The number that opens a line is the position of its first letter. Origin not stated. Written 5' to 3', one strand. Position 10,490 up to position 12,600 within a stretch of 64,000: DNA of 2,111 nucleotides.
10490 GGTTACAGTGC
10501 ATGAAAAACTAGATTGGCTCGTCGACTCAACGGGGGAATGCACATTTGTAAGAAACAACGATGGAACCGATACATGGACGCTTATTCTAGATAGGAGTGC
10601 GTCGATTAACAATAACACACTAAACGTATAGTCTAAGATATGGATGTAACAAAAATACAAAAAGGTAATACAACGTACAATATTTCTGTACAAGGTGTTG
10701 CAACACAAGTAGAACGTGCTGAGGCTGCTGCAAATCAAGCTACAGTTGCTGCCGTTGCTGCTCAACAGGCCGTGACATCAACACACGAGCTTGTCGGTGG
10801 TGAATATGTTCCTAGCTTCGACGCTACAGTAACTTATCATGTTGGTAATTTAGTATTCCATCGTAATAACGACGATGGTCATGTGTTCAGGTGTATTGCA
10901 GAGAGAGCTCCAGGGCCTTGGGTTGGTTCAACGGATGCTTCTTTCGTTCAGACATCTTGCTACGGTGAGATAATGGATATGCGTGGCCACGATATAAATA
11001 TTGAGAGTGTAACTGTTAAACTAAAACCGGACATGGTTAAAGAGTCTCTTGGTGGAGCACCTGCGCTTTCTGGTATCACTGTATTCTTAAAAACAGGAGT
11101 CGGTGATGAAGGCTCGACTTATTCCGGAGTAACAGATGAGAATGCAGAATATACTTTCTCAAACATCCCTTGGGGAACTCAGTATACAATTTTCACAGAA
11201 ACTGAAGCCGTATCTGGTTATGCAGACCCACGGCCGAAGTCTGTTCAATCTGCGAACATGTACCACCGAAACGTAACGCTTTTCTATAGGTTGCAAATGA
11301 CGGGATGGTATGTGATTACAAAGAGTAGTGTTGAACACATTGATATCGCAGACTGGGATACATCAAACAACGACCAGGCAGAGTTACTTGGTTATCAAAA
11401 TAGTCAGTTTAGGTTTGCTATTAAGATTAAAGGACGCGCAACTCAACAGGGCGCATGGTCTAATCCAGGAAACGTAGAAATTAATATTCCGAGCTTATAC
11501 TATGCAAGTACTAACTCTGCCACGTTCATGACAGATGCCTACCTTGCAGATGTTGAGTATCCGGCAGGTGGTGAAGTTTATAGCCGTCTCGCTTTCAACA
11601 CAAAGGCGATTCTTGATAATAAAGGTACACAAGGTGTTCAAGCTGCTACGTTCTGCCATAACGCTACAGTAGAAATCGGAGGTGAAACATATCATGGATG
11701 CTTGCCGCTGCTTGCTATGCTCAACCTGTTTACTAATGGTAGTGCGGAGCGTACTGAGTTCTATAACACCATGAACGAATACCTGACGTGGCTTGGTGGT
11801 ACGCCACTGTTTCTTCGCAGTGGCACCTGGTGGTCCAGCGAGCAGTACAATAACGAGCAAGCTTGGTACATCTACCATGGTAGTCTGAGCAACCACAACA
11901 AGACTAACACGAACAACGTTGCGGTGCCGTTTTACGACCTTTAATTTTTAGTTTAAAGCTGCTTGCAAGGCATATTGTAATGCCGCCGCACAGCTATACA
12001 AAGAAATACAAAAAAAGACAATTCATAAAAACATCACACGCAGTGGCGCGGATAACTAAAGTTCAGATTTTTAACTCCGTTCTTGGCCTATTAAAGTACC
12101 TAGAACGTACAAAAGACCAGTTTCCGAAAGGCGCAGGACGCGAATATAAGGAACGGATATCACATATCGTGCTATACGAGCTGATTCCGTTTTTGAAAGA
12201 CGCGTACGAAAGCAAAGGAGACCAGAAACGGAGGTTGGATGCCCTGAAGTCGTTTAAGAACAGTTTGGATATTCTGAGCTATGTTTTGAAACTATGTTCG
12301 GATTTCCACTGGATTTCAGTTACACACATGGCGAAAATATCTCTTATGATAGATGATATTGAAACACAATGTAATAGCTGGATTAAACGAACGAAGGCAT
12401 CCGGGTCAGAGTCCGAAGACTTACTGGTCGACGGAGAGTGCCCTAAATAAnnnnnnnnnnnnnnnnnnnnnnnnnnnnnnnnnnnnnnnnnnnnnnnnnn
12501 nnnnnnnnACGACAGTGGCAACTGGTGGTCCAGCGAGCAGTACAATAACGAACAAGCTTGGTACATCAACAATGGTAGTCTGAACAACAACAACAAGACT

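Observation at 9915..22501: Tandem triplication of a receptor-binding module with diversity-generating retroelements: three VR/TR pairs, two reverse transcriptases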

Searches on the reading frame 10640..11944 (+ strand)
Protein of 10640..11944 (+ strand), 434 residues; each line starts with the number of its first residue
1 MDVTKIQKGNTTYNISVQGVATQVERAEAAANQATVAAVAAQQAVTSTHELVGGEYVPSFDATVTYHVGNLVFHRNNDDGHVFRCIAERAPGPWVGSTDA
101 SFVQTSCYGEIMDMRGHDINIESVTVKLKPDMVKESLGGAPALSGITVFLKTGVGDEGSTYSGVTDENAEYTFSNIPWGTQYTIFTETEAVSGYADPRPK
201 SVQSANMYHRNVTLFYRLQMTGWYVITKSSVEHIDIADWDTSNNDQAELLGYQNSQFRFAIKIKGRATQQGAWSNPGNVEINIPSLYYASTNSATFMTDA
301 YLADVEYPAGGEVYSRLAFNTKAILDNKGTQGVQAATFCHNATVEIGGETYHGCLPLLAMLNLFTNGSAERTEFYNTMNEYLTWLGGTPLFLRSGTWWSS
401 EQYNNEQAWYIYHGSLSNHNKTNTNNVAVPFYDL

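Call 6: search_protein_families(library=pfam, proteins=[window:10640-11944:+], max_evalue=0.01)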
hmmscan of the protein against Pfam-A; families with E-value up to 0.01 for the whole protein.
window:10640-11944:+ (434 aa): 1 family
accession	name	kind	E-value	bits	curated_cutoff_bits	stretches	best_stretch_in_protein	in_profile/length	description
PF17802.7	SpaA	-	0.00043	20.8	23.1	1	142-201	15-73/91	Prealbumin-like fold domain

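Call 8: search_protein_families(library=phrogs, proteins=[window:10640-11944:+], max_evalue=0.001)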
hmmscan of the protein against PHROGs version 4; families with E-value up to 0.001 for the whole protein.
window:10640-11944:+ (434 aa): 0 families

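Call 33: find_homologous_proteins(query=window:10640-11944:+, max_evalue=0.001)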
Query window:10640-11944:+ (434 aa): 4 proteins with E <= 0.001 among 6935 candidates.
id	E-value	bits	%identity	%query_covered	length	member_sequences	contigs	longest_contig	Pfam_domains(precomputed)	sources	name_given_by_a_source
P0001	3.5e-276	934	94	100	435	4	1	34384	-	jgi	jgi:hypothetical protein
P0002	1.0e-115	405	52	100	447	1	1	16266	-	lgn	-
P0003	7.4e-57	211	50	58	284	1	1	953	-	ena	-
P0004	2.2e-38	150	33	96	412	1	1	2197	-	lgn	-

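Call 34: find_encoding_contigs(protein=P0001, flank=10000, max_places=6)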
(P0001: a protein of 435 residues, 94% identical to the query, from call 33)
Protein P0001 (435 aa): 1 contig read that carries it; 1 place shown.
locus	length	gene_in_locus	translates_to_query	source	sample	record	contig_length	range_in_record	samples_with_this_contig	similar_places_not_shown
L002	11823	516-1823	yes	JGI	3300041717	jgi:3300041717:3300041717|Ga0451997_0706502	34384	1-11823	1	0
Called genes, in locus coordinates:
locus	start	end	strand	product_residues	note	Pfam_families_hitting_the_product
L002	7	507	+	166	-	-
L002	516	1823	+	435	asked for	-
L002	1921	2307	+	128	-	-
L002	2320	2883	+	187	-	-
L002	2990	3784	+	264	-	-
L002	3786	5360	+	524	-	-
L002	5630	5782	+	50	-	-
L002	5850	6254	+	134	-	PF01797:Y1_Tnp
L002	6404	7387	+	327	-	PF01385:OrfB_IS605, PF07282:Cas12f1-like_TNB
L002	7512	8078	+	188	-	-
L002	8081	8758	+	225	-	-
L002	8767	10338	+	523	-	-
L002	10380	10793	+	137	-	-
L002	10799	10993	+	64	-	-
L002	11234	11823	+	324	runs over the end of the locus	PF00078:RVT_1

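Call 35: find_encoding_contigs(protein=P0002, flank=10000, max_places=6)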
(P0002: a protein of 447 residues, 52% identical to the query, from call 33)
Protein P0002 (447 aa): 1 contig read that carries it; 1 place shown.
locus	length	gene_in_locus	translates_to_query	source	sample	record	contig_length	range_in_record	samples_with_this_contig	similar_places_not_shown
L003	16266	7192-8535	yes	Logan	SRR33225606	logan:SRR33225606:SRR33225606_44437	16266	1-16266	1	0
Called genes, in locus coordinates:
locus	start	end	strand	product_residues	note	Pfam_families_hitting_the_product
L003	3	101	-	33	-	?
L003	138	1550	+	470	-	PF17236:SU10_MCP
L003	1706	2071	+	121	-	-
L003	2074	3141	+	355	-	-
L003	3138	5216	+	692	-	PF16510:P22_portal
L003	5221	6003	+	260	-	-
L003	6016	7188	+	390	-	-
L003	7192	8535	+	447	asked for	-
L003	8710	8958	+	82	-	-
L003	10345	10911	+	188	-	-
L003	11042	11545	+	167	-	PF05105:Phage_holin_4_1 (weak)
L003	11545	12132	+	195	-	-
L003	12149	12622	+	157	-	PF18925:DUF5675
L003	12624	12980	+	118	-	PF05866:RusA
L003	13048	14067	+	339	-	-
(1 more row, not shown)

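Call 45: search_solved_structures(query=window:10640-11944:+, max_evalue=10)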
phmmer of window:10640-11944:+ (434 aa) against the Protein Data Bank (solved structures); distinct sequences matched with E-value up to 10: 3.
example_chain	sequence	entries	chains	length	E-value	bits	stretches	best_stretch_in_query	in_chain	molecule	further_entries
3rkp_A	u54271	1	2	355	0.96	11.4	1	158-190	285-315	Collagen adhesion protein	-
3kpt_A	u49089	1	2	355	0.96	11.4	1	158-190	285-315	Collagen adhesion protein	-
2afp_A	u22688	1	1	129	1.3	10.9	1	365-409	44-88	PROTEIN (SEA RAVEN TYPE II ANTIFREEZE PROTEIN)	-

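Call 57: list_cluster_members(proteins=[window:10640-11944:+, window:15279-16841:+, window:18557-20128:+, window:20773-21996:+])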
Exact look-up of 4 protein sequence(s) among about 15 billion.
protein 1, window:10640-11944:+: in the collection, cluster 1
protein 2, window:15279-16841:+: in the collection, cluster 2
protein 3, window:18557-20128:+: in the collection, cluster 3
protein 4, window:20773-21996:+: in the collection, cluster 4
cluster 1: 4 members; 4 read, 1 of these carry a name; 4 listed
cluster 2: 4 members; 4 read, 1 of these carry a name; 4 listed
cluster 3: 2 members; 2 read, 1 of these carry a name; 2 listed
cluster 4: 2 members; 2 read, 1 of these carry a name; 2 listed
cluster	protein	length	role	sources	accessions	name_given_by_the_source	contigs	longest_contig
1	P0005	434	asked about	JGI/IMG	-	-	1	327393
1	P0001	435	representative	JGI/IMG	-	hypothetical protein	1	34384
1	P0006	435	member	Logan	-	-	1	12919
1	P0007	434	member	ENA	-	-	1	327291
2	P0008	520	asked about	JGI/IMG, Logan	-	-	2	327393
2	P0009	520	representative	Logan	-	-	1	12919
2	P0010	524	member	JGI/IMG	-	hypothetical protein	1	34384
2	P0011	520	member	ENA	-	-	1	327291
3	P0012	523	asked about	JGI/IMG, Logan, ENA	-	-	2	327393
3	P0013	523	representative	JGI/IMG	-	hypothetical protein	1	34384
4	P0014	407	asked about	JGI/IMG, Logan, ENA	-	-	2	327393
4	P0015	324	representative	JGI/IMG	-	hypothetical protein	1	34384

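Call 58: find_encoding_contigs(protein=P0006, flank=10000)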
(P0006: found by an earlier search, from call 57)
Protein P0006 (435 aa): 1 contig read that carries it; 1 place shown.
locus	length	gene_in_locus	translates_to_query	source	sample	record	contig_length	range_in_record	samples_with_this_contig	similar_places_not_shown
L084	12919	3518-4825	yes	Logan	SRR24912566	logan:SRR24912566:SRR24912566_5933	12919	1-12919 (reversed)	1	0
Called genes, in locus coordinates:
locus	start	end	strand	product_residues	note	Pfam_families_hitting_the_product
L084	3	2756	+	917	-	?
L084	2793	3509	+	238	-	-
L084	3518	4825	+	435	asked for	-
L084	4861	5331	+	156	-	-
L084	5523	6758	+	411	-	PF00078:RVT_1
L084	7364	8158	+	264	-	-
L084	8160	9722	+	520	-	-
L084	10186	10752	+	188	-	-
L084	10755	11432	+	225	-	-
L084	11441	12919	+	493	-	?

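Call 69: search_protein_representatives(protein=window:10640-11944:+)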
Query: 434 residues. Proteins with E-value up to 0.001 (for the whole library): 50; up to 1e-10: 16; up to 1e-30: 4. The best 50 are listed.
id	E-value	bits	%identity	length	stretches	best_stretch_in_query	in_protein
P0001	1.1e-276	933.7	94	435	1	1-434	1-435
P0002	3.2e-116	405.0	55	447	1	1-434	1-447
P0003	2.4e-57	211.1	54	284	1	114-366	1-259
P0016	2.0e-50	188.2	38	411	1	3-433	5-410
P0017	1.2e-27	113.2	35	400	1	3-433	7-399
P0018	3.0e-21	92.2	33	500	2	3-214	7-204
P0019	5.7e-21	91.2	31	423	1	3-434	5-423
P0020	1.3e-17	80.2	34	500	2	3-216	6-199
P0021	5.3e-16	74.9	32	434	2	4-233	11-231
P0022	2.5e-15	72.6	30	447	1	9-418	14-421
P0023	4.5e-15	71.8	31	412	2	333-434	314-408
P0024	5.5e-13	64.9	38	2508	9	99-192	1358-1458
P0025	1.5e-12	63.5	35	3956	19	136-197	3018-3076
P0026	5.8e-12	61.5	25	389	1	79-426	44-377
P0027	5.9e-12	61.5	36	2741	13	146-232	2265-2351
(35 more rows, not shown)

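Call 76: predict_structure(alignment_id=A6)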
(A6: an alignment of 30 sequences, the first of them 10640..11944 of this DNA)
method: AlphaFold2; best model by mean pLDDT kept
length: 434 residues; sequences in the alignment: 30
mean_pLDDT: 83.2   pTM: 0.66
mean pLDDT of the five models: 83.2, 82.6, 81.9, 81.0, 79.9
residues with pLDDT >= 90: 182; 70-90: 160; 50-70: 88; < 50: 4
segments of 3 or more residues with pLDDT < 50: none
pLDDT, mean of each block of 10 residues (from residue 1): 63 61 74 78 66 77 92 82 90 85 81 62 91 72 94 87 96 92 90 81 84 85 91 89 96 85 96 77 56 62 66 80 77 87 92 92 88 95 97 93 86 92 94 88
secondary structure, 60 per line:
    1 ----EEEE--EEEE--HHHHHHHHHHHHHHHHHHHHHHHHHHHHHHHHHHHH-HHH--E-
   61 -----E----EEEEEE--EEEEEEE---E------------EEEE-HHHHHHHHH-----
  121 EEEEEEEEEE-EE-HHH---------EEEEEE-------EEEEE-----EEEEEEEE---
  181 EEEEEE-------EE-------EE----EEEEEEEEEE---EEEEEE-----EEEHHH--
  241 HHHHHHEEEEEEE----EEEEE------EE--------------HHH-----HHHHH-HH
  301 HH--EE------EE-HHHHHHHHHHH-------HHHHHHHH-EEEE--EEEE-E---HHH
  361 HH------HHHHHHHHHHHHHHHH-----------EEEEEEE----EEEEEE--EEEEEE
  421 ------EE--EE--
elements in order: E5-8 E11-14 H17-52 E71-76 E79-85 E102-105 H107-115 E121-130 E147-152 E160-164 E170-177 E181-186 E209-218 E222-227 E233-235 H241-246 E247-253 E258-262 H293-297 H299-302 H316-326 H334-341 E343-346 E349-352 H358-362 H369-384 E396-402 E407-412 E415-420

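Call 80: fold_search(model_id=the predicted structure, library=pdb)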
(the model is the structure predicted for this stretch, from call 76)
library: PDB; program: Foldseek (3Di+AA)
matches with E <= 10: 1094; with E <= 0.001: 16
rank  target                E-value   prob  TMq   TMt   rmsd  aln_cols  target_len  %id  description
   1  4eps                  3.7e-07  1.00  0.34  0.30  15.8       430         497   11  Crystal structure of a fimbrial protein (BACOVA_04982) from Bacteroides ovatus ATCC 8483 at 1.85 A resolution (released 2012-06-13)
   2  5j4m_C                5.5e-05  1.00  0.17  0.27  13.5       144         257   13  Crystal structure of shaft pilin SpaA from Lactobacillus rhamnosus GG - E269A/D295N double mutant (released 2016-07-20)
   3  5hts_C                6.5e-05  1.00  0.17  0.27  14.8       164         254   12  Crystal structure of shaft pilin spaA from Lactobacillus rhamnosus GG - D295N mutant (released 2016-07-20)
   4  5hts_A                9.1e-05  1.00  0.18  0.29  14.5       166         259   11  Crystal structure of shaft pilin spaA from Lactobacillus rhamnosus GG - D295N mutant (released 2016-07-20)
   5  6yoa_A                9.6e-05  1.00  0.19  0.49   4.5       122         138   13  Lig v 1 structure and the inflammatory response to the Ole e 1 protein family (released 2020-05-13)
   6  5hts_D                1.5e-04  1.00  0.18  0.29  13.1       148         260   12  Crystal structure of shaft pilin spaA from Lactobacillus rhamnosus GG - D295N mutant (released 2016-07-20)
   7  6fwv_A                1.5e-04  1.00  0.18  0.15  14.1       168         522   15  The Bacillus anthracis TIE protein (released 2018-08-08)
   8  6fwv_B                1.6e-04  1.00  0.18  0.15  13.9       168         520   15  The Bacillus anthracis TIE protein (released 2018-08-08)
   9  5hts_B                2.4e-04  1.00  0.17  0.27  14.3       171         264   10  Crystal structure of shaft pilin spaA from Lactobacillus rhamnosus GG - D295N mutant (released 2016-07-20)
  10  4oq1                  2.4e-04  1.00  0.19  0.25  15.3       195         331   15  Structure of the Streptococcal ancillary pilin (released 2014-04-23)
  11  4hss_B                2.5e-04  1.00  0.19  0.21  15.2       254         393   14  Structure of the Full-Length Major Pilin SpaD from Corynebacterium diphtheriae (released 2013-11-13)
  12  6yoa_B                3.7e-04  1.00  0.18  0.49   4.7       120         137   12  Lig v 1 structure and the inflammatory response to the Ole e 1 protein family (released 2020-05-13)
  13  4hss_A                6.1e-04  0.99  0.18  0.19  16.7       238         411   15  Structure of the Full-Length Major Pilin SpaD from Corynebacterium diphtheriae (released 2013-11-13)
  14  8f70                  6.9e-04  1.00  0.18  0.14  19.8       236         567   12  Identification of an Immunodominant region on a Group A Streptococcus T-antigen Reveals Temperature-Dependent Motion in  (released 2023-03-08)
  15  7vcn_B                7.7e-04  0.93  0.17  0.16  18.9       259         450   10  Crystal Structure of PitA fragment from pilus islet-2 of Streptococcus oralis with Tb-Xo4 (released 2022-07-13)
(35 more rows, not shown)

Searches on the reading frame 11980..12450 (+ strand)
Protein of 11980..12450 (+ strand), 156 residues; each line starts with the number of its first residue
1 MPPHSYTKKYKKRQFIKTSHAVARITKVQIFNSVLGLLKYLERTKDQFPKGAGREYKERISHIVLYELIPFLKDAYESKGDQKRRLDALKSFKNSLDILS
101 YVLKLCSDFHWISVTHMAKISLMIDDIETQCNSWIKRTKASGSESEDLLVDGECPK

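Call 6: search_protein_families(library=pfam, proteins=[window:11980-12450:+], max_evalue=0.01)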
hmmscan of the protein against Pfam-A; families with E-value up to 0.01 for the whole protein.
window:11980-12450:+ (156 aa): 1 family
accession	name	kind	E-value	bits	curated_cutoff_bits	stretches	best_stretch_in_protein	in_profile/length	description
PF22296.2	bAvd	-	4.6e-05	24.3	40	1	40-137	13-106/107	bAvd-like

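Call 8: search_protein_families(library=phrogs, proteins=[window:11980-12450:+], max_evalue=0.001)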
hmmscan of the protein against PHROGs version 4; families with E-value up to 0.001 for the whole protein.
window:11980-12450:+ (156 aa): 1 family
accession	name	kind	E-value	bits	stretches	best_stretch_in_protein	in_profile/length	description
phrog_3206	-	DNA, RNA and nucleotide metabolism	1.9e-10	41.5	1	20-143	8-129/154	Avd protein of DGR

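Call 96: search_protein_families(library=ncbifam, proteins=[window:11980-12450:+], max_evalue=0.01)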
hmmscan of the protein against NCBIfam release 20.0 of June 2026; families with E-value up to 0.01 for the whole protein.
window:11980-12450:+ (156 aa): 1 family
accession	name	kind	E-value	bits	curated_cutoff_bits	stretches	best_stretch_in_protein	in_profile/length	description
NF033474.1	DivGenRetAVD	equivalog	1e-08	35.4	80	1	29-136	2-104/104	diversity-generating retroelement protein Avd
